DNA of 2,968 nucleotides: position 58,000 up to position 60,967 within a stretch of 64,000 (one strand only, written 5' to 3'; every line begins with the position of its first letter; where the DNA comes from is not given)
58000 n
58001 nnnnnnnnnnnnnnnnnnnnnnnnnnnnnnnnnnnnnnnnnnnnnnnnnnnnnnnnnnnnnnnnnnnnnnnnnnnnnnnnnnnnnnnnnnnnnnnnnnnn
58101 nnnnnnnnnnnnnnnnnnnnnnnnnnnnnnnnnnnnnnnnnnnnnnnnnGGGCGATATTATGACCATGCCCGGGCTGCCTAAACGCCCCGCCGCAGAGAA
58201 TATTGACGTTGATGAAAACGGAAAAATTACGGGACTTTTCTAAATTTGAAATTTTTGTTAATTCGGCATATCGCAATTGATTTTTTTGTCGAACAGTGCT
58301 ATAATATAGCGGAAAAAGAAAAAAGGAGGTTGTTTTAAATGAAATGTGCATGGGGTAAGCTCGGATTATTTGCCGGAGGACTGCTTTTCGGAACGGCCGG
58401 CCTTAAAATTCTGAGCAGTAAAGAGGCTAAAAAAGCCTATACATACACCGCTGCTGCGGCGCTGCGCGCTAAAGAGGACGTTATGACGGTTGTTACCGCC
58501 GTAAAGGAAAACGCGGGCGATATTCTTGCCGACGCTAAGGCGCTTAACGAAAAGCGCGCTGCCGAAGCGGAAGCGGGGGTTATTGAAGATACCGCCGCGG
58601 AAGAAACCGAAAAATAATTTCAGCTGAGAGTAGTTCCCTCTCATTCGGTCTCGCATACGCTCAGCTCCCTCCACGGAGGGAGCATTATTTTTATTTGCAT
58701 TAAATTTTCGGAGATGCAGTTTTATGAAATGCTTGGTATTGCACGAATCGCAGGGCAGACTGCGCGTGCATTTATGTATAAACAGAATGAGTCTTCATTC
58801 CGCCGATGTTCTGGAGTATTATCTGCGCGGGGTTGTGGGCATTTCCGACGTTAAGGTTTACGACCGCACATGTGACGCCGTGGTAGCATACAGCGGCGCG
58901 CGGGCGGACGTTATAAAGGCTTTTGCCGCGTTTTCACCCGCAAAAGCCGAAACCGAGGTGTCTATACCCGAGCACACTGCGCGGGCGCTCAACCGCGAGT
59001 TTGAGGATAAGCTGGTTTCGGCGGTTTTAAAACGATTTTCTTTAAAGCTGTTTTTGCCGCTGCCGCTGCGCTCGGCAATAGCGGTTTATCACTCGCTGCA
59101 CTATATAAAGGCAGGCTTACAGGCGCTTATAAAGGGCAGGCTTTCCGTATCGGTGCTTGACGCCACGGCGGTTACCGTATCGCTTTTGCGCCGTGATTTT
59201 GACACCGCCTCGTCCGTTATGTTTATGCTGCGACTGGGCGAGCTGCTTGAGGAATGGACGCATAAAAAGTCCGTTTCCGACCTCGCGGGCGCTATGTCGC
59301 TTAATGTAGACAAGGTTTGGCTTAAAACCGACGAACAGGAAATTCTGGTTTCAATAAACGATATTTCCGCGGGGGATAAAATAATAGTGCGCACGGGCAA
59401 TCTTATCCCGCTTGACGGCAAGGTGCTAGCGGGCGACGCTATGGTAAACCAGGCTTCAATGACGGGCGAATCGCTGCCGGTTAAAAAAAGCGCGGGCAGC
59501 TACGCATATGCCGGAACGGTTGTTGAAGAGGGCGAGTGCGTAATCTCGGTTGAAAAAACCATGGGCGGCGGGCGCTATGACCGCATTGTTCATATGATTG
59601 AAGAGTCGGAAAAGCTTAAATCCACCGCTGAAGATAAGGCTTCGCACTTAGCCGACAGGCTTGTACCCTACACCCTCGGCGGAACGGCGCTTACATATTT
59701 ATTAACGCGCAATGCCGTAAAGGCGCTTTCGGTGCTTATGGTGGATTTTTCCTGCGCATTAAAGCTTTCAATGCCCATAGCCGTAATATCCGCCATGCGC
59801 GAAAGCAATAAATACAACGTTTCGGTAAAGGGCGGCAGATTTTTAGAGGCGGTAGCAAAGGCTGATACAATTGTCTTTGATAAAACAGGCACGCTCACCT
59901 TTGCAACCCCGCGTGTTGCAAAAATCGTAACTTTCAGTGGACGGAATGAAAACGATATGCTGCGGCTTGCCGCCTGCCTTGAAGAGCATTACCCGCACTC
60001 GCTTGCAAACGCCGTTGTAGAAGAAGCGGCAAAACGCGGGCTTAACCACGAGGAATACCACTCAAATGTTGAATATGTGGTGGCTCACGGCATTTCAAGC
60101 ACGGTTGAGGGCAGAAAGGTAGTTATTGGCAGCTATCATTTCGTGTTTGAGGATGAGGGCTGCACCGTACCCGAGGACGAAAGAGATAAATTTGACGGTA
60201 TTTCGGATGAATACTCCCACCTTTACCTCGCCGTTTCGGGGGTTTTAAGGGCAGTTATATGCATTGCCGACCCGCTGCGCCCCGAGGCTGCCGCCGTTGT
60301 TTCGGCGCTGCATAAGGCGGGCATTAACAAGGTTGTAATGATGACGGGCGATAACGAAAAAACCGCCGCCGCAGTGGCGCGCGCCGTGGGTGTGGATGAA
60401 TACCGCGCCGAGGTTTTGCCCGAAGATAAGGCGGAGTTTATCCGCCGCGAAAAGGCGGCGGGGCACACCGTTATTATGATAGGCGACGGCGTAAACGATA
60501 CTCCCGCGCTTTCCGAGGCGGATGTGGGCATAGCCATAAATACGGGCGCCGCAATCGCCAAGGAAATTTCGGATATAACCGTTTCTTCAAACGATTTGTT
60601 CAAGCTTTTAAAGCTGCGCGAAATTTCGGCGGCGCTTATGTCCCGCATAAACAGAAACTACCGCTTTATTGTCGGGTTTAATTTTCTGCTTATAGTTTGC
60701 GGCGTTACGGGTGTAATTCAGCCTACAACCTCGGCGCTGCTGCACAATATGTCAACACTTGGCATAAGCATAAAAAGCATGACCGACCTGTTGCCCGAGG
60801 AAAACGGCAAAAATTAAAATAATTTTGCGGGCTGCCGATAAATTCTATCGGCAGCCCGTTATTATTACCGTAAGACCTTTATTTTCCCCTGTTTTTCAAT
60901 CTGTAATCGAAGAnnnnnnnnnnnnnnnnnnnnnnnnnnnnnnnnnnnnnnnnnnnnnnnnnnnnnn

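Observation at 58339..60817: P1B-6-type (SCA-motif) P-type ATPase without a CxxC domain, paired with a small membrane protein and a structured leader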

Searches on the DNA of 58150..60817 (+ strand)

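Call 7: search_rna_families(source=window, start=58150, end=58900, threshold=evalue, max_evalue=10)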
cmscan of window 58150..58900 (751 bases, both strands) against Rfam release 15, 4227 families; matches with E-value up to 10: 5.
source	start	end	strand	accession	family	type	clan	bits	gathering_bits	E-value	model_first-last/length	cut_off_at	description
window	58386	58439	+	RF03003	GP20-b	Cis-reg;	-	20.8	36.2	0.069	1-62/62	no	GP20-b RNA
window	58663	58683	-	RF02977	THF-II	Cis-reg;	-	14.6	41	6.7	12-32/39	no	THF-II riboswitch (folE RNA)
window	58416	58577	-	RF02132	HOXB13-AS1_1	Gene; lncRNA;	-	12.7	60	4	1-136/136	no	HOXB13 antisense RNA 1 conserved region 1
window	58659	58691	+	RF01390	isrG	Gene; sRNA;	-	12.3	100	0.66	1-279/279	no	isrG Hfq binding RNA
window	58616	58648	-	RF01149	sR10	Gene; snRNA; snoRNA; CD-box;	-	11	45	5.2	1-54/54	no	Small nucleolar RNA sR10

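Call 94: search_rna_families(sources=[L081, L085, L091, L115, L134, L138, L141, L153, L167, L001, L004, L012, L020, L038, L041, L053, L054, L064, L149, L147], threshold=gathering)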
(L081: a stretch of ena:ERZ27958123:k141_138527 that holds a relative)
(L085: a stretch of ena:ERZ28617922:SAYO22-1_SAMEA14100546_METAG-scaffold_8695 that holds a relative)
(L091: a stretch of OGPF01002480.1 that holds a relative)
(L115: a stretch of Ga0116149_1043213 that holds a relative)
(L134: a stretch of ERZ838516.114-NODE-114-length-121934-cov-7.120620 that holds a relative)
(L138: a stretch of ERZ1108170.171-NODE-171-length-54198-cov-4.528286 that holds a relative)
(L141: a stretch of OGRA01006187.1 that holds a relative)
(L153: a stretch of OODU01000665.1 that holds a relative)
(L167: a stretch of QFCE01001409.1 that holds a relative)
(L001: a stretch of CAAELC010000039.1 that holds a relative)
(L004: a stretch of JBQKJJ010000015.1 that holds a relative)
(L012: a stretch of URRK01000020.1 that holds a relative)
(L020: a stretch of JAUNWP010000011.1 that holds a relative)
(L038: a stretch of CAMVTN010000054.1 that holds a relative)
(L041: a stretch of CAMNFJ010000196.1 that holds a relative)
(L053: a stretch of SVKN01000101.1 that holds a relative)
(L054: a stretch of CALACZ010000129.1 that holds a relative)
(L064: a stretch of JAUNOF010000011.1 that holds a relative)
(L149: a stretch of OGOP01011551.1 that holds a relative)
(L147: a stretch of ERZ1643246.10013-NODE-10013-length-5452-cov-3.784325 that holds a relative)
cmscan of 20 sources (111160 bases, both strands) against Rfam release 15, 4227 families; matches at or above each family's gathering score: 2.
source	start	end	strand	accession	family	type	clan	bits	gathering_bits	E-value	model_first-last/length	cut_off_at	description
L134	4387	4439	+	RF02440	SpF59_sRNA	Gene; sRNA;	-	64.2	37.2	5.4e-09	1-54/54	no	Streptococcus sRNA SpF59 (ldcC RNA)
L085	4057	4130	+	RF00005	tRNA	Gene; tRNA;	CL00001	62.7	29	5.4e-11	1-71/71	no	tRNA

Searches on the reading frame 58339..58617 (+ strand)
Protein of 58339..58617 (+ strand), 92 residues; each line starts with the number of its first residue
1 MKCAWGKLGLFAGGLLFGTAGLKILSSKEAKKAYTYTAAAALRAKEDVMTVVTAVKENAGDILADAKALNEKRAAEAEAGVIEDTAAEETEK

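Call 4: search_protein_families(library=pfam, proteins=[window:58339-58617:+], max_evalue=0.01)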
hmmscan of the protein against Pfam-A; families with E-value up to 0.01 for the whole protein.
window:58339-58617:+ (92 aa): 1 family
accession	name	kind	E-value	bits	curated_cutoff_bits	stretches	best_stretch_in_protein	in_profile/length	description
PF19605.4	DUF6110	-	2e-35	121.2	26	1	7-88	2-83/85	Family of unknown function (DUF6110)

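Call 6: search_protein_families(library=ncbifam, proteins=[window:58339-58617:+], max_evalue=0.001)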
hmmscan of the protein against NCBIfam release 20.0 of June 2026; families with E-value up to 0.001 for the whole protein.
window:58339-58617:+ (92 aa): 0 families

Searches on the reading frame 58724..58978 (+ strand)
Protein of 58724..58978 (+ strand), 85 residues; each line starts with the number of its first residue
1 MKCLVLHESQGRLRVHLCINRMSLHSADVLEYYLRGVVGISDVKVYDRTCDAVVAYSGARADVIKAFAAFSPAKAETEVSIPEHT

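Call 81: search_protein_families(library=pfam, proteins=[window:58724-58978:+], max_evalue=10)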
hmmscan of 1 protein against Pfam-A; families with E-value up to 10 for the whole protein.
seq(85 aa): 0 families

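Call 90: predict_structure(alignment_id=A3)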
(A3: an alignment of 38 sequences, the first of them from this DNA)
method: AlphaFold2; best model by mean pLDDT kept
length: 82 residues; sequences in the alignment: 38
mean_pLDDT: 92.7   pTM: 0.80
mean pLDDT of the five models: 92.7, 92.7, 92.3, 92.2, 92.1
residues with pLDDT >= 90: 70; 70-90: 8; 50-70: 3; < 50: 1
segments of 3 or more residues with pLDDT < 50: none
pLDDT, mean of each block of 10 residues (from residue 1): 95 96 95 96 97 97 96 79 50
secondary structure, 60 per line:
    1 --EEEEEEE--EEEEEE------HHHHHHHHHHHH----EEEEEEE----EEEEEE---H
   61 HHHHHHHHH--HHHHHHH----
elements in order: E3-9 E12-17 H24-35 E40-46 E51-56 H60-69 H72-78

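Call 92: fold_search(model_id=the predicted structure, library=pdb)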
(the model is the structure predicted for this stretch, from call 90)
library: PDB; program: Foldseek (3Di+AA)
matches with E <= 10: 1250; with E <= 0.001: 0
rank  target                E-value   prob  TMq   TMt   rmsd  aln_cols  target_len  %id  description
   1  7ok0_L                1.7e-03  1.00  0.52  0.48   4.7        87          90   18  Cryo-EM structure of the Sulfolobus acidocaldarius RNA polymerase at 2.88 A (released 2021-08-25)
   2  2waq_L                1.9e-03  1.00  0.56  0.52   4.3        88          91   15  The complete structure of the archaeal 13-subunit DNA-directed RNA Polymerase (released 2009-05-19)
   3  2pa8_L                3.6e-03  1.00  0.57  0.53   4.2        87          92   15  X-Ray Crystal Structure of the D/L Subcomplex of the Sulfolobus Solfataricus RNA polymerase (released 2008-02-05)
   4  1afi_MODEL_1_A        1.1e-02  1.00  0.56  0.63   2.1        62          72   21  STRUCTURE OF THE REDUCED FORM OF MERP, THE PERIPLASMIC PROTEIN FROM THE BACTERIAL MERCURY DETOXIFICATION SYSTE (released 1997-07-23)
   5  4qjv_D                1.1e-02  1.00  0.60  0.57   4.3        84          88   17  The X-ray crystal structure of Rpo3/Rpo11 heterodimer of euryarchaeal RNA polymerase from Thermococcus kodakarensis (released 2014-10-08)
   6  1osd_A                1.2e-02  1.00  0.59  0.66   1.9        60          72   20  crystal structure of Oxidized MerP from Ralstonia metallidurans CH34 (released 2004-05-18)
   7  2rsq_MODEL_1_A        1.5e-02  1.00  0.53  0.60   3.8        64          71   17  Copper(I) loaded form of the first domain of the human copper chaperone for SOD1, CCS (released 2013-04-03)
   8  1yg0                  1.7e-02  1.00  0.56  0.67   2.0        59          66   15  Solution structure of apo-CopP from Helicobacter pylori (released 2006-01-24)
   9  6a71_A                1.8e-02  1.00  0.52  0.58   6.4        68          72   13  Crystal Structure of Human ATP7B and TM Complex (released 2019-04-03)
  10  2k1r_MODEL_1_A        1.9e-02  1.00  0.62  0.69   5.9        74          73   12  The solution NMR structure of the complex between MNK1 and HAH1 mediated by Cu(I) (released 2009-03-31)
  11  3dxs                  2.4e-02  1.00  0.61  0.67   1.7        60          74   15  Crystal structure of a copper binding domain from HMA7, a P-type ATPase (released 2009-08-11)
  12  2qif_B                2.4e-02  0.99  0.53  0.62   6.1        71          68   15  Crystal structure of a metallochaperone with a tetranuclear Cu(I) cluster (released 2008-07-08)
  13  4a48_B                2.5e-02  1.00  0.60  0.69   2.1        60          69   22  Crosstalk between Cu(I) and Zn(II) homeostasis (released 2012-12-12)
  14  8yqt_C                2.5e-02  0.96  0.54  0.16   4.5        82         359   11  African swine fever virus RNA Polymerase-M1249L complex2 (released 2024-11-06)
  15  2qif_A                2.9e-02  1.00  0.60  0.70   2.0        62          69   14  Crystal structure of a metallochaperone with a tetranuclear Cu(I) cluster (released 2008-07-08)
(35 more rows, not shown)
